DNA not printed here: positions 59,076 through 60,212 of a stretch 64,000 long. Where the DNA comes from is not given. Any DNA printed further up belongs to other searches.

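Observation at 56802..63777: atp operon carries two inserted genes (cupin + tandem-domain membrane protein) between atpG and atpD, and a 280-bp repeat-bearing gap before atpC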

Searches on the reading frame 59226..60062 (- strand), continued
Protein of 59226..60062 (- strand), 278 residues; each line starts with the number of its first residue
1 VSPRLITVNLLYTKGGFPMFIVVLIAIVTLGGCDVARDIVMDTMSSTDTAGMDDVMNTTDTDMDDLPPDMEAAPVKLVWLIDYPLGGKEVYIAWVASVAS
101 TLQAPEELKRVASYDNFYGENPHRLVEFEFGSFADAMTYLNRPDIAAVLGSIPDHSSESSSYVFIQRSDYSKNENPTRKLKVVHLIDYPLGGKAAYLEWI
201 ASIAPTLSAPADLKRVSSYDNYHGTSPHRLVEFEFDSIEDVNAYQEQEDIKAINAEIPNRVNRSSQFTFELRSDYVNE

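Call 23: fold_search(model_id=the predicted structure, library=pdb)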
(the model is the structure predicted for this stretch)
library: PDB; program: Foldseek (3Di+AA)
matches with E <= 10: 1464; with E <= 0.001: 189
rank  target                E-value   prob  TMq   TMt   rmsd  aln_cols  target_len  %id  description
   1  3f44                  3.2e-12  1.00  0.53  0.63   4.7       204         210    8  Crystal structure of putative monooxygenase (YP_193413.1) from Lactobacillus acidophilus NCFM at 1.55 A resolution (released 2008-11-18)
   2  3mcs_B                4.2e-11  1.00  0.61  0.71   4.0       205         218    9  Crystal structure of Putative monooxygenase (FN1347) from FUSOBACTERIUM NUCLEATUM SUBSP. NUCLEATUM ATCC 25586 at 2.55  (released 2010-05-19)
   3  3mcs_A                4.5e-11  1.00  0.61  0.71   4.1       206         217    9  Crystal structure of Putative monooxygenase (FN1347) from FUSOBACTERIUM NUCLEATUM SUBSP. NUCLEATUM ATCC 25586 at 2.55  (released 2010-05-19)
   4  2pgc_A                1.2e-10  1.00  0.52  0.63   4.9       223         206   10  Crystal structure of a a marine metagenome protein (jcvi_pep_1096685590403) from uncultured marine organism at 2.53 A  (released 2007-04-24)
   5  2pgc_C                2.2e-10  1.00  0.53  0.65   4.7       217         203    9  Crystal structure of a a marine metagenome protein (jcvi_pep_1096685590403) from uncultured marine organism at 2.53 A  (released 2007-04-24)
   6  2pgc_B                3.9e-10  1.00  0.52  0.63   4.9       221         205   10  Crystal structure of a a marine metagenome protein (jcvi_pep_1096685590403) from uncultured marine organism at 2.53 A  (released 2007-04-24)
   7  5f9p_B                1.0e-09  1.00  0.60  0.65   4.2       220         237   11  Crystal structure study of anthrone oxidase-like protein (released 2016-12-14)
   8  5f9p_A                1.4e-09  1.00  0.59  0.63   4.2       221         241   12  Crystal structure study of anthrone oxidase-like protein (released 2016-12-14)
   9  4c9s_A                1.1e-08  1.00  0.44  0.44   6.5       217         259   16  BACTERIAL CHALCONE ISOMERASE IN open CONFORMATION FROM EUBACTERIUM RAMULUS AT 1.8 A RESOLUTION (released 2014-10-22)
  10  3nn3_A                1.9e-08  1.00  0.54  0.57   7.0       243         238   11  Structure of chlorite dismutase from Candidatus Nitrospira defluvii R173A mutant (released 2010-07-28)
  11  9kdp_C                2.2e-08  1.00  0.55  0.62   4.1       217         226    8  Crystal structure of monooxygenase PenE (released 2025-07-09)
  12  4m06_B                2.2e-08  1.00  0.50  0.54   5.7       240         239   13  Crystal Structure of Mutant Chlorite Dismutase from Candidatus Nitrospira defluvii W145F in Complex with Cyanide (released 2014-01-15)
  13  3nn2_B                2.2e-08  1.00  0.48  0.51   7.6       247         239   13  Structure of chlorite dismutase from Candidatus Nitrospira defluvii in complex with cyanide (released 2010-07-28)
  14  4m06_C                2.4e-08  1.00  0.49  0.52   6.9       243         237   13  Crystal Structure of Mutant Chlorite Dismutase from Candidatus Nitrospira defluvii W145F in Complex with Cyanide (released 2014-01-15)
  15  4m06_A                2.7e-08  1.00  0.49  0.53   5.8       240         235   13  Crystal Structure of Mutant Chlorite Dismutase from Candidatus Nitrospira defluvii W145F in Complex with Cyanide (released 2014-01-15)
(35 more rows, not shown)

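Call 36: search_solved_structures(query=A1, max_evalue=1, show_alignments=2)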
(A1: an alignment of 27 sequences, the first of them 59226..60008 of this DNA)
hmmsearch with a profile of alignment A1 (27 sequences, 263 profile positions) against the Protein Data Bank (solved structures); distinct sequences matched with E-value up to 1: 1.
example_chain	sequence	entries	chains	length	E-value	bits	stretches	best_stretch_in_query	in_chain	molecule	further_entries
6tdu_M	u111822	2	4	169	0.9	12.4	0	69-117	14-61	ATPEG1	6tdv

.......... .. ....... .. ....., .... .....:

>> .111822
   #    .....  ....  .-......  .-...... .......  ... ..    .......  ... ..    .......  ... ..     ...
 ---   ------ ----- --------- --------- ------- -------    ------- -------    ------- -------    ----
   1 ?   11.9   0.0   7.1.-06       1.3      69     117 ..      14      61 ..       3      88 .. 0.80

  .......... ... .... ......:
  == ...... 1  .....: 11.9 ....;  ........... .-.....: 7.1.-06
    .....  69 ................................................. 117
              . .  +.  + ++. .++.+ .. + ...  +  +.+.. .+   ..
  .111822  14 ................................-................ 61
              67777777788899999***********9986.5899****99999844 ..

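Call 37: search_protein_families(library=pfam, alignment_id=A1, max_evalue=1)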
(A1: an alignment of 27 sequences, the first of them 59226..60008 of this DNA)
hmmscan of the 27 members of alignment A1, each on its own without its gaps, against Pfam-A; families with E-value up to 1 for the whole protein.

A. member 1, window:59226-60008:- (260 aa): 3 families
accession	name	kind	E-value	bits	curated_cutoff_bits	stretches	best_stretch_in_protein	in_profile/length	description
PF07876.18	Dabb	-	0.0044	18.1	25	1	212-239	55-82/96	Stress responsive A/B Barrel Domain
PF07045.17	DUF1330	-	0.079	13.8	23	0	197-235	37-76/94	Domain of unknown function (DUF1330)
PF16461.11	Phage_TTP_12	-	0.11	12.8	26.1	0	61-93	91-123/135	Lambda phage tail tube protein, TTP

B. families by the number of members that match (of 27 scanned): 12 families
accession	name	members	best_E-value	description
PF07876.18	Dabb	21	4.2e-05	Stress responsive A/B Barrel Domain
PF07045.17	DUF1330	13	0.0011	Domain of unknown function (DUF1330)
PF10155.14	CNOT11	9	0.012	CCR4-NOT transcription complex subunit 11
PF16461.11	Phage_TTP_12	6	0.013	Lambda phage tail tube protein, TTP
PF17011.10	DUF5093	4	0.073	Domain of unknown function (DUF5093)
PF16255.11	Lipase_GDSL_lke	1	0.0066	GDSL-like Lipase/Acylhydrolase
PF08031.17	BBE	1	0.041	Berberine and berberine like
PF24572.2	RBD_RDR6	1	0.13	RNA-dependent RNA polymerase 6, RNA-binding domain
PF11162.13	DUF2946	1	0.13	Protein of unknown function (DUF2946)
PF04800.17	NDUS4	1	0.17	NADH dehydrogenase ubiquinone Fe-S protein 4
PF00359.27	PTS_EIIA_2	1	0.18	Phosphoenolpyruvate-dependent sugar phosphotransferase system, EIIA 2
PF16935.10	Hol_Tox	1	0.19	Putative Holin-like Toxin (Hol-Tox)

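Call 39: search_protein_representatives(alignment_id=A1)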
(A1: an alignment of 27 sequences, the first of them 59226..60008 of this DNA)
Query: 27 sequences, 263 profile positions. Proteins with E-value up to 0.001 (for the whole library): 125; up to 1e-10: 95; up to 1e-30: 27. The best 125 are listed.
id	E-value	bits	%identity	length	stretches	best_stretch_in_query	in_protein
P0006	1.1e-146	504.0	-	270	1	1-263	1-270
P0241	2.2e-89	316.0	-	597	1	1-262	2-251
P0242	1.5e-80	287.1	-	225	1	69-228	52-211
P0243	1.8e-80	286.9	-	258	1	3-263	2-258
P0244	6.1e-74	265.4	-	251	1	43-262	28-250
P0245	7.5e-73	261.9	-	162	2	1-117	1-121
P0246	6.6e-68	245.7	-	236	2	54-257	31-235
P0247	6.0e-66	239.2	-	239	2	164-260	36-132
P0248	3.1e-64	233.6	-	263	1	1-261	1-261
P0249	1.6e-63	231.2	-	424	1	6-257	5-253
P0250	2.2e-60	221.0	-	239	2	52-158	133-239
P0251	2.4e-57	211.0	-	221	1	7-222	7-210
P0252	5.4e-56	206.6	-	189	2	1-117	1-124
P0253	1.4e-54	202.0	-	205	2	164-260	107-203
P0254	1.9e-52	195.0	-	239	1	50-261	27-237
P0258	1.0e-44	169.6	-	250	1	56-258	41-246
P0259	8.1e-42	160.1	-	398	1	47-198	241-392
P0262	9.2e-36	140.3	-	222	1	53-256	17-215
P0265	2.2e-32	129.2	-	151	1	45-157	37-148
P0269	5.5e-30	121.3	-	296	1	5-259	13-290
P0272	3.7e-29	118.6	-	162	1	48-161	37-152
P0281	1.0e-27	113.9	-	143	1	161-261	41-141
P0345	2.3e-07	47.2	-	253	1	12-254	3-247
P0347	8.7e-07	45.3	-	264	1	9-254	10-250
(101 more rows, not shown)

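Call 41: list_cluster_members(proteins=[P0241, P0249, P0269, P0345, P0347, P0265, P0272, P0281, P0258, P0262])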
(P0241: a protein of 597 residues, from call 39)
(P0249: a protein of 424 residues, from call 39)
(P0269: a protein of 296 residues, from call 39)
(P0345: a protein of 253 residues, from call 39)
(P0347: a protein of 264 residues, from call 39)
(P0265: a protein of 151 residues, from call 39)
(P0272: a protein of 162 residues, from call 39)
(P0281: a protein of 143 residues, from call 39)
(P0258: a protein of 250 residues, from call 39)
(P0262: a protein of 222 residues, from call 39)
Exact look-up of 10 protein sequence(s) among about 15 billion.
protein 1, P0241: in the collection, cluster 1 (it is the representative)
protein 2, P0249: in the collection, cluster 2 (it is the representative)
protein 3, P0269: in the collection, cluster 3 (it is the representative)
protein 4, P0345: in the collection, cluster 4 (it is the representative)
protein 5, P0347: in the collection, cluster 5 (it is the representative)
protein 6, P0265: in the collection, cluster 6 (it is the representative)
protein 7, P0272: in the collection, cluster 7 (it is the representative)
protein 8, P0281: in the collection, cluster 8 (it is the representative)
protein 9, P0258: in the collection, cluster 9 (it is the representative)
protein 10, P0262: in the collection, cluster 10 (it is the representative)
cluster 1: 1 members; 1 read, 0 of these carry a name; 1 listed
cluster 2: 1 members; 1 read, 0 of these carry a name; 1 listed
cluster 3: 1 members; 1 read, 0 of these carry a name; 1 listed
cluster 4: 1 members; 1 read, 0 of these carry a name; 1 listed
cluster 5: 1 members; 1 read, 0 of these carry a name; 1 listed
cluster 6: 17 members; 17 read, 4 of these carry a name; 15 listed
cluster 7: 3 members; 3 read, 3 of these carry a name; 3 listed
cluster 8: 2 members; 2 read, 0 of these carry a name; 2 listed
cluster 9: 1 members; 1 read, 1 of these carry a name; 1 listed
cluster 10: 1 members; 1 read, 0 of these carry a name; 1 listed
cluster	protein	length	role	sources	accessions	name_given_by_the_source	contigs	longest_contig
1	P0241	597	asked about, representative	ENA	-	-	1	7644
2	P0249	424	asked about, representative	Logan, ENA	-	-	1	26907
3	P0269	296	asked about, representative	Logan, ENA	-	-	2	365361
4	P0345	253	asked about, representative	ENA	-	-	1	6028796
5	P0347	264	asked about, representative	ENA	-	-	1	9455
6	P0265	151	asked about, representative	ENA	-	-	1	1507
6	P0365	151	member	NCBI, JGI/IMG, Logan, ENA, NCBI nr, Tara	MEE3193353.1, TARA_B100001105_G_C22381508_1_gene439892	MAG: hypothetical protein VX289_02455 [Candidatus Poribacteria bacterium] | hypothetical protein | hypothetical protein [Candidatus Poribacteria bacterium]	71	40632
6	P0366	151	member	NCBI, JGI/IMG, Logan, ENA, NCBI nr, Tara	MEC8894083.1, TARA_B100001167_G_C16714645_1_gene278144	MAG: hypothetical protein VX901_12225 [Candidatus Poribacteria bacterium] | hypothetical protein | hypothetical protein [Candidatus Poribacteria bacterium]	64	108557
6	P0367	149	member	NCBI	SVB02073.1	uncharacterized protein METZ01_LOCUS154927, partial [marine metagenome]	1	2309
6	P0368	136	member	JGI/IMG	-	hypothetical protein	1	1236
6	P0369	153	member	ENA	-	-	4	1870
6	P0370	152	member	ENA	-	-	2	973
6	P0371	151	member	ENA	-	-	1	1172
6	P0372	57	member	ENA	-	-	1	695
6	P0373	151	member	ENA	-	-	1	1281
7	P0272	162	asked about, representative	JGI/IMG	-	hypothetical protein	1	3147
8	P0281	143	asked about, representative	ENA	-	-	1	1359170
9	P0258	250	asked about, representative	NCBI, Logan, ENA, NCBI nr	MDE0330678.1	MAG: hypothetical protein OXL41_02315 [Nitrospinae bacterium] | hypothetical protein [Nitrospinota bacterium]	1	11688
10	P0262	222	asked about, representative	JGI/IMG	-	-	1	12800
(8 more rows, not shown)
